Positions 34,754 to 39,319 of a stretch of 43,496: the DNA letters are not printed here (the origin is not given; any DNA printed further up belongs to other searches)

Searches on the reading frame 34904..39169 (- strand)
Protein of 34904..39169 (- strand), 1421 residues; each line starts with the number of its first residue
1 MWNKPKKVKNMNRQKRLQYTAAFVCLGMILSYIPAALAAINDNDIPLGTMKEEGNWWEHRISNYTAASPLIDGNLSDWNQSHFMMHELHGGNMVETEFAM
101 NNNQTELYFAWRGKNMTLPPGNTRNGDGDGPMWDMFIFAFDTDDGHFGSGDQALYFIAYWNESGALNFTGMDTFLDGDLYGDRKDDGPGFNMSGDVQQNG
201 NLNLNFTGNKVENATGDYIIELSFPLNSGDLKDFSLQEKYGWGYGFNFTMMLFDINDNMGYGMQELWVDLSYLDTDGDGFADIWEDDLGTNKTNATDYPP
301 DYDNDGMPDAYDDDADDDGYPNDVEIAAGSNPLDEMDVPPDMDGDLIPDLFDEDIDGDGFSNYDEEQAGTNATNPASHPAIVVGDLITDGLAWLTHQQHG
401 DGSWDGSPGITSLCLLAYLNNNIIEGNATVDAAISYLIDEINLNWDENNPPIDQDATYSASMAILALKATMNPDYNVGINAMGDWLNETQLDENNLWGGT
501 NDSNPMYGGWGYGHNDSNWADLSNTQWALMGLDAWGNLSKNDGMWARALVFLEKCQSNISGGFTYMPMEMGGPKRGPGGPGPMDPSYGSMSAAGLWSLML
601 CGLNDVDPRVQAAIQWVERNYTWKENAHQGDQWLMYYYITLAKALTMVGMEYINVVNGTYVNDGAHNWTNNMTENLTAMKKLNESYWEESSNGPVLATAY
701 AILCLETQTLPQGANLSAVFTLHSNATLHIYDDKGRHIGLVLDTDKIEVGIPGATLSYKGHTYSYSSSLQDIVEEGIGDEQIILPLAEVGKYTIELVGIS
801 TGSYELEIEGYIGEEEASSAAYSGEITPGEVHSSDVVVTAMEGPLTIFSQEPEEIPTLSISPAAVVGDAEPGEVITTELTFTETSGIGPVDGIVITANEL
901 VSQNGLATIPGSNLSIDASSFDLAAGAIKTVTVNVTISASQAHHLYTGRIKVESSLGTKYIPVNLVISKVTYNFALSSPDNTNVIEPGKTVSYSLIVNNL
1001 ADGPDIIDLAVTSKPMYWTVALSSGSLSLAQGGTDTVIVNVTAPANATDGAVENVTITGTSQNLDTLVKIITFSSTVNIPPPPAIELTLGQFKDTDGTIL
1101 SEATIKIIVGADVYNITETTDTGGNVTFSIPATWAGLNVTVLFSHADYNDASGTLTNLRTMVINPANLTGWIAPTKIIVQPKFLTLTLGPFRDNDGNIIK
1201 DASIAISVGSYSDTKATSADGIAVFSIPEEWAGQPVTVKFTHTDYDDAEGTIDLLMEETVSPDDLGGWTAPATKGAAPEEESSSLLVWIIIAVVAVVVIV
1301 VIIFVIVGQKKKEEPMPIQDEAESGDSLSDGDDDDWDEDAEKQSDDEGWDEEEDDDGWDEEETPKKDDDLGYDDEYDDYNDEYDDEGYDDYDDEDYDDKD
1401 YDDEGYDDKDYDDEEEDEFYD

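Call 12: search_protein_families(library=pfam, proteins=[window:34904-39169:-], max_evalue=0.001)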
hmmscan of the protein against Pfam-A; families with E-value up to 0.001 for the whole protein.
window:34904-39169:- (1421 aa): 3 families
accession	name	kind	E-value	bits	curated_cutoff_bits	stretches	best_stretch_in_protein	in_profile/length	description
PF18884.5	TSP3_bac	-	6.6e-10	39.1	25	1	354-374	1-21/22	Bacterial TSP3 repeat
PF17789.7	MG4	-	1.5e-05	25.5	24.7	0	1092-1152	22-84/95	Macroglobulin domain MG4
PF23619.1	Ig_VWA7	-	2.1e-05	25.1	27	1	981-1063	8-88/104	VWA7 Ig-like domain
